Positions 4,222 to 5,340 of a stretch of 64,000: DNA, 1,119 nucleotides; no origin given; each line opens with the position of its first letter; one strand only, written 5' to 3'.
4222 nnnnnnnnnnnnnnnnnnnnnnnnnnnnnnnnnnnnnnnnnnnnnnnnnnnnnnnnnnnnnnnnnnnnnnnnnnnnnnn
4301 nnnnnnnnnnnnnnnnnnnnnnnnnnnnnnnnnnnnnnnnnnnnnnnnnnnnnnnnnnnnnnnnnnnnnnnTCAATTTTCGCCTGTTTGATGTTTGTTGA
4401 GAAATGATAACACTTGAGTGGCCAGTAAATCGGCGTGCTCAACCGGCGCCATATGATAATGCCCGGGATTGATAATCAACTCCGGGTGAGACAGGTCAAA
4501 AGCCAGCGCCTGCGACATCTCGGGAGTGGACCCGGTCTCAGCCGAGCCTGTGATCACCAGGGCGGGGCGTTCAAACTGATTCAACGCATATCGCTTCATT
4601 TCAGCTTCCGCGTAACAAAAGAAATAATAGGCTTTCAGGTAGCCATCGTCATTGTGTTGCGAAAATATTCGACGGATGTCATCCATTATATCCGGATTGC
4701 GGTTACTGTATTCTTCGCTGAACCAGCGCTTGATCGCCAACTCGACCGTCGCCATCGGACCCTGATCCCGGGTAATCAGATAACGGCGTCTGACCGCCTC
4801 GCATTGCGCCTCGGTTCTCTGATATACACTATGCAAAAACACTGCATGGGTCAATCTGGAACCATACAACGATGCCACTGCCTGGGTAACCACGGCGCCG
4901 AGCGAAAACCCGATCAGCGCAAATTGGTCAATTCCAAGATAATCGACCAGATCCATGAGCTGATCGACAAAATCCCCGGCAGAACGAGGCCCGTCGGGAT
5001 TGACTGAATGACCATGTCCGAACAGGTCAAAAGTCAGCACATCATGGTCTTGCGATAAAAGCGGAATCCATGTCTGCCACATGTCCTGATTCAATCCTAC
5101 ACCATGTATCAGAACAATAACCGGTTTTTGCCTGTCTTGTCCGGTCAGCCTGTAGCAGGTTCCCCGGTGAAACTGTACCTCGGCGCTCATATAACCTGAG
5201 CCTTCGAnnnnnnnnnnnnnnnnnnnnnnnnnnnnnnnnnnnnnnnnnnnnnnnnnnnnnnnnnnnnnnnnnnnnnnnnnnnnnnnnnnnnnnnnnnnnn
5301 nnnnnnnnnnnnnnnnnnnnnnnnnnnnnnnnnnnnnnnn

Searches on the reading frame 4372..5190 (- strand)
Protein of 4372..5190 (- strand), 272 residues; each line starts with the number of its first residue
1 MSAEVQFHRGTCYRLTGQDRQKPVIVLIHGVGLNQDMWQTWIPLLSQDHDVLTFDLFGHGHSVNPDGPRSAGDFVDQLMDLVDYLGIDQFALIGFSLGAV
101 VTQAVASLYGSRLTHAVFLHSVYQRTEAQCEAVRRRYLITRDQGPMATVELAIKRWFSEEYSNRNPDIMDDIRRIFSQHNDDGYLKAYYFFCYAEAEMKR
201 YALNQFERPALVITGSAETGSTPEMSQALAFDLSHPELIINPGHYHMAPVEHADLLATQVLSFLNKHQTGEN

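Call 10: search_protein_families(library=pfam, proteins=[window:4372-5190:-], max_evalue=0.001)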
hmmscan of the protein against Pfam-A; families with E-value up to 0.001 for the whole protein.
window:4372-5190:- (272 aa): 5 families
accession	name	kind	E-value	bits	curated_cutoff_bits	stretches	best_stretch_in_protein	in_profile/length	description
PF00561.26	Abhydrolase_1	-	2.1e-23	83.7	25.8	1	23-251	1-243/245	alpha/beta hydrolase fold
PF12697.13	Abhydrolase_6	-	3.9e-18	67.3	26.3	1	25-257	1-215/217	Alpha/beta hydrolase family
PF12146.15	Hydrolase_4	-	1.2e-08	35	27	1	21-251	3-237/239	Serine aminopeptidase, S33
PF03096.20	Ndr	-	4.6e-07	29.3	23.3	1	20-215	20-227/283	Ndr family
PF00975.26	Thioesterase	-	1.3e-05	25.9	26.4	1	25-265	3-223/226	Thioesterase domain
